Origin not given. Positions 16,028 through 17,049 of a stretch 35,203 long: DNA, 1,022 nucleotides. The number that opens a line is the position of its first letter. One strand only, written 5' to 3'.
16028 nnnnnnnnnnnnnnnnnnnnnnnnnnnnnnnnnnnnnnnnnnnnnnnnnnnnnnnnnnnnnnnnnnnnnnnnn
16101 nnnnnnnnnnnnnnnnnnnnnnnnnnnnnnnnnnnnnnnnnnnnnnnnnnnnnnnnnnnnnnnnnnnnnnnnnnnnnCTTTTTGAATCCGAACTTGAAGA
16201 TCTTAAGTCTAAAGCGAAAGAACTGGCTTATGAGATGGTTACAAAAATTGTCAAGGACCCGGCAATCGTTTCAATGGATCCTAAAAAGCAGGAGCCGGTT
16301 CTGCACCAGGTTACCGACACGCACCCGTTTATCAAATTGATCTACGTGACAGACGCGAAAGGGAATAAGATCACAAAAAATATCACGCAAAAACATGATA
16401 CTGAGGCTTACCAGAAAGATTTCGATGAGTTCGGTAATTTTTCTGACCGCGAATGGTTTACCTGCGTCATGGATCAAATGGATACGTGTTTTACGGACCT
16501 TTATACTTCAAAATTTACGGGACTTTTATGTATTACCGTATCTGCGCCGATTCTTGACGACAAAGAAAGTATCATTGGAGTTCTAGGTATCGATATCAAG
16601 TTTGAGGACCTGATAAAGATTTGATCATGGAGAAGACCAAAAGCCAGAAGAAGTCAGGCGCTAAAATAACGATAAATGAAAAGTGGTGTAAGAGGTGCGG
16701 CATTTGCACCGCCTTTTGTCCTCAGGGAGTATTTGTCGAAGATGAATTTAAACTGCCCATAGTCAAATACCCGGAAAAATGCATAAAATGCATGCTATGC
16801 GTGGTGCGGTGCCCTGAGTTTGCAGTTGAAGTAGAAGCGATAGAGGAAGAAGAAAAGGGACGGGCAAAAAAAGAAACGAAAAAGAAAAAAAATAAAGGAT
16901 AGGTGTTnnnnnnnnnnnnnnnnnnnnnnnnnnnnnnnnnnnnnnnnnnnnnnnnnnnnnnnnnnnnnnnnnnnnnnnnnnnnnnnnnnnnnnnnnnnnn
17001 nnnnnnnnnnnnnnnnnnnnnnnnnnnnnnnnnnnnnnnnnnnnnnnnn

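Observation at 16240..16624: Cytoplasmic HMGL-family (Re-citrate-synthase-like) enzyme carrying a C-terminal Cache/PDC-like ligand-binding domain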

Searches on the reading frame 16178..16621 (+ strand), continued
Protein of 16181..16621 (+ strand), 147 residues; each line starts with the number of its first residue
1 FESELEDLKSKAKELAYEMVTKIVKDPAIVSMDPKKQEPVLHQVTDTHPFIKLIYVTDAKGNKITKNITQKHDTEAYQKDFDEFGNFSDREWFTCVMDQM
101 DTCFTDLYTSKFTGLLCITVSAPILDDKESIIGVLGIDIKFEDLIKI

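Call 61: search_protein_families(library=pfam, proteins=[L012:121-1176:+, L012:1349-2749:+, L012:2793-4622:+, L012:6479-7279:+, L012:7285-8601:+, L012:8983-10776:+, L036:1606-2751:+, L036:3098-3814:+, L036:6778-7575:+, L036:7825-9096:-], max_evalue=0.00001)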
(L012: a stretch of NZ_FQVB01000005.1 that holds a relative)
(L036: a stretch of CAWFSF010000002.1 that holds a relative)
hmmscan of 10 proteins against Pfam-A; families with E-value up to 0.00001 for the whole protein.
L012:121-1176:+ (352 aa): 0 families

L012:1349-2749:+ (467 aa): 5 families
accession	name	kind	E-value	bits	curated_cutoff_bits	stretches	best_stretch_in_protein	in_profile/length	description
PF13393.11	tRNA-synt_His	-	1.4e-45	156.3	25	1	54-356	1-308/308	Histidyl-tRNA synthetase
PF00587.30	tRNA-synt_2b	-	2.8e-17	63.8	29.3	1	112-362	1-177/179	tRNA synthetase class II core domain (G, H, P, S and T)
PF03129.25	HGTP_anticodon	-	4.2e-16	59.3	21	1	373-459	2-91/94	Anticodon binding domain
PF00152.25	tRNA-synt_2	-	2.2e-06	27.4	25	0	69-184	28-128/308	tRNA synthetases class II (D, K and N)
PF01409.25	tRNA-synt_2d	-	5.8e-06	26.4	19.8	0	57-202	10-156/246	tRNA synthetases class II core domain (F)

L012:2793-4622:+ (610 aa): 3 families
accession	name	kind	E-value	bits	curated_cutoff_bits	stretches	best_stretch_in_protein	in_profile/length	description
PF00152.25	tRNA-synt_2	-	3.8e-124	414.2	25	1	144-580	2-308/308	tRNA synthetases class II (D, K and N)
PF02938.19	GAD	-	1.5e-27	96.1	23.4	1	334-427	1-95/95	GAD domain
PF01336.31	tRNA_anti-codon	-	9.9e-18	64.3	27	1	41-126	1-75/75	OB-fold nucleic acid binding domain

L012:6479-7279:+ (267 aa): 2 families
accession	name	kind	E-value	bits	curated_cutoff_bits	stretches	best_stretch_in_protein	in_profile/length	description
PF03330.24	DPBB_1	-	1.9e-28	98.9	28.8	1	73-161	2-82/83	Lytic transglycolase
PF05036.18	SPOR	-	1.8e-16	60.7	21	1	190-263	3-75/76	SPOR domain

L012:7285-8601:+ (439 aa): 1 family
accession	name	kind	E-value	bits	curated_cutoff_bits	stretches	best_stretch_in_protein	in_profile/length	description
PF00815.25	Histidinol_dh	-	3.4e-162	540.6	27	1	22-431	3-410/411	Histidinol dehydrogenase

L012:8983-10776:+ (598 aa): 1 family
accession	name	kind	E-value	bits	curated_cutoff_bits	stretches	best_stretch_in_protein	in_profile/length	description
PF05991.17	NYN_YacP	-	2.8e-09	37.6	24.6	1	472-571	1-107/166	YacP-like NYN domain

L036:1606-2751:+ (382 aa): 2 families
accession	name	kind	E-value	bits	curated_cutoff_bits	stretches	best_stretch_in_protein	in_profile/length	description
PF01029.23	NusB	-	8.1e-30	104.4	23.1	1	6-123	3-132/133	NusB family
PF22458.1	RsmF-B_ferredox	-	1.3e-19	70.5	27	1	147-214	1-67/74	Methyltr_RsmF/B-like, ferredoxin-like domain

L036:3098-3814:+ (239 aa): 1 family
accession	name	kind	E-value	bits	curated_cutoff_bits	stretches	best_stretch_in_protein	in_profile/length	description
PF03793.24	PASTA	-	3.8e-33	113.7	23.2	2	35-98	1-64/64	PASTA domain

L036:6778-7575:+ (266 aa): 17 families
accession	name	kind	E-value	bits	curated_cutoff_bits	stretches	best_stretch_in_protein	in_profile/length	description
PF07719.23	TPR_2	-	2.6e-36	121.1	27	1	150-182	1-33/34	Tetratricopeptide repeat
PF00515.34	TPR_1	-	1.1e-34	117.2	27.8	2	150-183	1-34/34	Tetratricopeptide repeat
PF13414.12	TPR_11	-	1.9e-32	111.1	26.8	2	193-232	3-42/42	TPR repeat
PF13181.12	TPR_8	-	6.7e-30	101.1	25.7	1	59-91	1-33/34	Tetratricopeptide repeat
PF13431.12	TPR_17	-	5.9e-24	82.7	24.4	1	81-114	1-34/34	Tetratricopeptide repeat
PF13432.12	TPR_16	-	1.4e-23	83.4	32.7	3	77-122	15-60/65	Tetratricopeptide repeat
PF13428.12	TPR_14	-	1.5e-21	75.1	23.5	0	151-191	2-42/44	Tetratricopeptide repeat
PF13424.12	TPR_12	-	2.8e-21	75.9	30.1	2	58-125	2-77/77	Tetratricopeptide repeat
PF14559.12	TPR_19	-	1.5e-20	73.7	25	1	74-125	6-57/68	Tetratricopeptide repeat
PF13374.12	TPR_10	-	1.8e-17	63.1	27.5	0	98-125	7-34/42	Tetratricopeptide repeat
PF24575.1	TPR_Slam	-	3.8e-16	59.8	35.2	0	191-229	54-92/104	Surface lipoprotein assembly modifier, N-terminal TPR repeats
PF23914.1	TPR_CcmH_CycH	-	4.5e-14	53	42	1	154-252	54-155/158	Cytochrome c-type biogenesis protein H TPR domain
PF13174.12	TPR_6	-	1.1e-12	48.1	26.3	0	154-181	4-31/33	Tetratricopeptide repeat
PF13176.12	TPR_7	-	3.3e-09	36.6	27.9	0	97-120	3-28/36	Tetratricopeptide repeat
PF13371.12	TPR_9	-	7.5e-08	32.7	35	0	36-91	6-61/73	Tetratricopeptide repeat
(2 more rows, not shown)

L036:7825-9096:- (423 aa): 0 families

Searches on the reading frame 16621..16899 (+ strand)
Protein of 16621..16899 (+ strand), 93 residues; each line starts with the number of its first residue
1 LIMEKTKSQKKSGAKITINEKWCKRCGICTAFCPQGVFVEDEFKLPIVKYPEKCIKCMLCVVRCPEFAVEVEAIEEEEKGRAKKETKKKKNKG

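Call 41: search_protein_families(library=pfam, proteins=[window:16621-16899:+], max_evalue=0.00001)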
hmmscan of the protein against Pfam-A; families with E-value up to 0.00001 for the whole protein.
window:16621-16899:+ (93 aa): 10 families
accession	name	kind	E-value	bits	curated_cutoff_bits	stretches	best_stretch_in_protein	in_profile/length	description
PF13237.11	Fer4_10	-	1e-12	48.2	25.5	1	15-65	1-53/53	4Fe-4S dicluster domain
PF00037.32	Fer4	-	7.9e-11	41.7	21.1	0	48-68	2-22/24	4Fe-4S binding domain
PF13187.11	Fer4_9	-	2.2e-09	37.7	27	1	23-66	2-49/52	4Fe-4S dicluster domain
PF12797.12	Fer4_2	-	7.1e-09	35.5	24.5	0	15-34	2-21/22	4Fe-4S binding domain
PF12838.12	Fer4_7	-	1.5e-08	35.4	27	0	53-81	1-28/52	4Fe-4S dicluster domain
PF12837.12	Fer4_6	-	1.8e-07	31.2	25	0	51-66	6-21/24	4Fe-4S binding domain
PF14697.11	Fer4_21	-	2.1e-07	31.4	35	0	52-82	6-34/59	4Fe-4S dicluster domain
PF12800.12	Fer4_4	-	7.8e-07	29.4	24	0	51-65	1-15/17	4Fe-4S binding domain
PF13484.11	Fer4_16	-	7.9e-07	30.2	30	0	53-90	1-38/66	4Fe-4S double cluster binding domain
PF13183.11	Fer4_8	-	1.6e-06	28.9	27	0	52-89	3-43/68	4Fe-4S dicluster domain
